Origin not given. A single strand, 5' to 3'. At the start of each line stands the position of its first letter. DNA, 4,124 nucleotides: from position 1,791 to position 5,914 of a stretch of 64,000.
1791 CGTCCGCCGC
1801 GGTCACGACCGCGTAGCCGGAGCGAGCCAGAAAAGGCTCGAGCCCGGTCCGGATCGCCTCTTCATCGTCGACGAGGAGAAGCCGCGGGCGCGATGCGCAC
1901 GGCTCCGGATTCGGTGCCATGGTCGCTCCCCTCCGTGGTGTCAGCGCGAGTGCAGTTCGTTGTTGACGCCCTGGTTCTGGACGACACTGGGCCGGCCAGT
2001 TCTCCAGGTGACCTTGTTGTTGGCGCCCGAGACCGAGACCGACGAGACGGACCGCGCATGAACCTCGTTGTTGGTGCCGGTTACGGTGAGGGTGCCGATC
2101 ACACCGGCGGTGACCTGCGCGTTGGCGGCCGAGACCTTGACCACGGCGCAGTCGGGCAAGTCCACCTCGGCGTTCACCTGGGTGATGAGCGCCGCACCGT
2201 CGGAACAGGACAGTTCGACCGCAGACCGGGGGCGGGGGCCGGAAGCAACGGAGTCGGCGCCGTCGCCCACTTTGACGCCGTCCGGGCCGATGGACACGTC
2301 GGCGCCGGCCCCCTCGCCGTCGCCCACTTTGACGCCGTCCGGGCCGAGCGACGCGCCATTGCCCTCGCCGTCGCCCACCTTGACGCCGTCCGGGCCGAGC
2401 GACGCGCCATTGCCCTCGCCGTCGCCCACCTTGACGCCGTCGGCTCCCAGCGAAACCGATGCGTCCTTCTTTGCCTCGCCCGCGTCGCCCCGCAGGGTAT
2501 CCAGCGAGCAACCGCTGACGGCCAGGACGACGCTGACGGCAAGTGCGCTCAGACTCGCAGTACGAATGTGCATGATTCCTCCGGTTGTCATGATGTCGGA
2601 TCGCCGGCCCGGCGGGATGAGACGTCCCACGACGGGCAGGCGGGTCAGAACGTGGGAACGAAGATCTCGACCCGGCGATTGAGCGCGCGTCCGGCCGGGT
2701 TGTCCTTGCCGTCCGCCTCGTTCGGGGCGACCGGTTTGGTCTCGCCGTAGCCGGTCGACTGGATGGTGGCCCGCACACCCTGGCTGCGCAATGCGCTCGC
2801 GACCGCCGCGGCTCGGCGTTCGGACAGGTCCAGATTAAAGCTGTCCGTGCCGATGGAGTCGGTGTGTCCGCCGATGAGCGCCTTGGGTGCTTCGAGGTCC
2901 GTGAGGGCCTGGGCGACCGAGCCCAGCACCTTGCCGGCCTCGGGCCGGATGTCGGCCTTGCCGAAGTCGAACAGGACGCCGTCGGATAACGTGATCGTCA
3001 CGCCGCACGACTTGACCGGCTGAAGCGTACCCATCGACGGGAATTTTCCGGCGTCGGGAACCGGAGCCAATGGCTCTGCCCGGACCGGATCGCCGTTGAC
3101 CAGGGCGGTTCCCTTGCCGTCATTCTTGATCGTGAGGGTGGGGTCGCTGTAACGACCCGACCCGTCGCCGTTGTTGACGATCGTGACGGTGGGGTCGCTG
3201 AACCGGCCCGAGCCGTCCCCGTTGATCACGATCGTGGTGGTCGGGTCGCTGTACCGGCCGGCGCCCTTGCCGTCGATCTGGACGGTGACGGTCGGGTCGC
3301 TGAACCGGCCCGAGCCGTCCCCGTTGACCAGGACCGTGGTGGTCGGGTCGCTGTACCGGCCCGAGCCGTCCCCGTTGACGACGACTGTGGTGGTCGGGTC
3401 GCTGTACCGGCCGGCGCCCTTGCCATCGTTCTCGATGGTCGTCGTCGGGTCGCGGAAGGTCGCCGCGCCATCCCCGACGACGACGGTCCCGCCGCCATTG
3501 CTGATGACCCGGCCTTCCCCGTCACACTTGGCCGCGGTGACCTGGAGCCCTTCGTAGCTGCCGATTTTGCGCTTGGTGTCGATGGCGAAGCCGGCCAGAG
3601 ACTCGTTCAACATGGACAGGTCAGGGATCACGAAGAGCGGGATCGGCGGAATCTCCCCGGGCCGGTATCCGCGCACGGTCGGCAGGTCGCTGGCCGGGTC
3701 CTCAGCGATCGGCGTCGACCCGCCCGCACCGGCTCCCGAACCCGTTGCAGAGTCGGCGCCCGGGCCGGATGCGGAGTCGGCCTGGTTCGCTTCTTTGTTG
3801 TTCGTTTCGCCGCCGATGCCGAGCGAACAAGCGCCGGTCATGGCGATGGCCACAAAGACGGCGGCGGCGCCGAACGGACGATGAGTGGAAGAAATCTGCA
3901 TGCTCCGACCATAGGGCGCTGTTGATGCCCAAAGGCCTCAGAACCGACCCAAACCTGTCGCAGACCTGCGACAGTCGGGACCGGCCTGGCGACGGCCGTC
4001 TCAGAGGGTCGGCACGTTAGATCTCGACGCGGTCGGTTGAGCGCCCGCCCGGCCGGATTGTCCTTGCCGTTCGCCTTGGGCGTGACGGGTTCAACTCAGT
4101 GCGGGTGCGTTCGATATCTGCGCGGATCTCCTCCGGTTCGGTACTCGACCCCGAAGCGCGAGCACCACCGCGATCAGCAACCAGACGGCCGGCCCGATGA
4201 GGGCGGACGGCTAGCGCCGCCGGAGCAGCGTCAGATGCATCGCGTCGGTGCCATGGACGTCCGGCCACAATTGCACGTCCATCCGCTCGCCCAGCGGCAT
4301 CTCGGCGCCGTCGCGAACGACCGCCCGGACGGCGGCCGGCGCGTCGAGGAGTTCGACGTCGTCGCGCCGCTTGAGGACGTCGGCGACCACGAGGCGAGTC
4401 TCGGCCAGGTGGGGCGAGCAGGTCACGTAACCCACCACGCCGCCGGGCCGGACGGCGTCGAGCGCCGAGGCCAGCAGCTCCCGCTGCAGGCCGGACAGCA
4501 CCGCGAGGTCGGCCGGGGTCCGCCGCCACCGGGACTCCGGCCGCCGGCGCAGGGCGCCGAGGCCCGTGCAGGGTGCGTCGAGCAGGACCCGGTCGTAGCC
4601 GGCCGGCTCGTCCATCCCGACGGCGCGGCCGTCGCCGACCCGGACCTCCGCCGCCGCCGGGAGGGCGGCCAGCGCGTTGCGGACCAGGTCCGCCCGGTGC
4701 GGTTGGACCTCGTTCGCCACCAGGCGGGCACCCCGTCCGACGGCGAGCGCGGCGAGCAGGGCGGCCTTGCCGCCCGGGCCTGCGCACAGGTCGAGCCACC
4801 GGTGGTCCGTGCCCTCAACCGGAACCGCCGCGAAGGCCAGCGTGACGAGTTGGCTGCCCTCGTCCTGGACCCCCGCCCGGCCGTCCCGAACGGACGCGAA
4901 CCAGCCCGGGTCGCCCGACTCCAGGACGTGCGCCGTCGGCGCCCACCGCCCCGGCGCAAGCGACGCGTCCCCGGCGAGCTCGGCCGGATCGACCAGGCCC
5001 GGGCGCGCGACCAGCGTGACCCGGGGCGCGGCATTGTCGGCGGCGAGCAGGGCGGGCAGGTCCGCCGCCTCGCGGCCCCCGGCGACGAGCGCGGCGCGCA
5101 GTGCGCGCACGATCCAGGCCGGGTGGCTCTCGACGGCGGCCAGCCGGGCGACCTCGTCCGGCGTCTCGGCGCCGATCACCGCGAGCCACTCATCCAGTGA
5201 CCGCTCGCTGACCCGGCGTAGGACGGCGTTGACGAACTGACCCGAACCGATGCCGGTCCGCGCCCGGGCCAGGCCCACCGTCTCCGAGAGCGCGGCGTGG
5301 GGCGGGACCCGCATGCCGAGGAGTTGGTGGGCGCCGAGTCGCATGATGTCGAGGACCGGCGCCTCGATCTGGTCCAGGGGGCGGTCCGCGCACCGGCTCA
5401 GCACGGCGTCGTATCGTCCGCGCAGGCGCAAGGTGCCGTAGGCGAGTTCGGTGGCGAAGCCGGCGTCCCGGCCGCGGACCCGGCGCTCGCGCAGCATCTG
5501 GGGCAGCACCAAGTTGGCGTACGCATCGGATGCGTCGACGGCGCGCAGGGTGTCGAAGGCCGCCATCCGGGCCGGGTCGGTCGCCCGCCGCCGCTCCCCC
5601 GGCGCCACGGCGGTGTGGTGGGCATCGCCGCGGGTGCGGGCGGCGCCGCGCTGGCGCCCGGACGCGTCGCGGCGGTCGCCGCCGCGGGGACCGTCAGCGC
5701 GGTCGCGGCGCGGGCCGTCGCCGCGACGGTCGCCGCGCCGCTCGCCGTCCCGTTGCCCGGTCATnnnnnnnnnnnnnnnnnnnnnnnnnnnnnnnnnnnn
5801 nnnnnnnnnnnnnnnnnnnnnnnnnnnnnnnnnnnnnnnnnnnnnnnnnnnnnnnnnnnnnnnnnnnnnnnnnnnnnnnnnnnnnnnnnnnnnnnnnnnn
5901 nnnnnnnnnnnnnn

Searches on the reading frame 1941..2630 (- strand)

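Call 42: search_protein_families(library=pfam, proteins=[window:1941-2630:-], max_evalue=0.00001)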
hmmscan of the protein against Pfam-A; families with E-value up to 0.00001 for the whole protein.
window:1941-2630:- (229 aa): 1 family
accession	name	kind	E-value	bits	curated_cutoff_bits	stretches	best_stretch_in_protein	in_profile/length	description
PF11259.13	DUF3060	-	1.5e-11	44.3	23.1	1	166-218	1-54/58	Protein of unknown function (DUF3060)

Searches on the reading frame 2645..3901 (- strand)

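Call 42: search_protein_families(library=pfam, proteins=[window:2645-3901:-], max_evalue=0.00001)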
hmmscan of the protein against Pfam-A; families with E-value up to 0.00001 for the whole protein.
window:2645-3901:- (418 aa): 1 family
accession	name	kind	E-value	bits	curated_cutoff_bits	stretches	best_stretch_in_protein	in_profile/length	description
PF00691.25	OmpA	-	1.3e-17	64.4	27.2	1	310-399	1-93/98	OmpA family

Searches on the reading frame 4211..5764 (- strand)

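Call 42: search_protein_families(library=pfam, proteins=[window:4211-5764:-], max_evalue=0.00001)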
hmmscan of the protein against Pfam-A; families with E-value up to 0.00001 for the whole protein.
window:4211-5764:- (517 aa): 2 families
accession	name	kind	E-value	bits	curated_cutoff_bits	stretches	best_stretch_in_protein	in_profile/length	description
PF01189.24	Methyltr_RsmB-F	-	2.4e-47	161.6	27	1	320-514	9-198/199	16S rRNA methyltransferase RsmB/F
PF01029.23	NusB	-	4.2e-27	95.6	23.1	1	64-186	2-132/133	NusB family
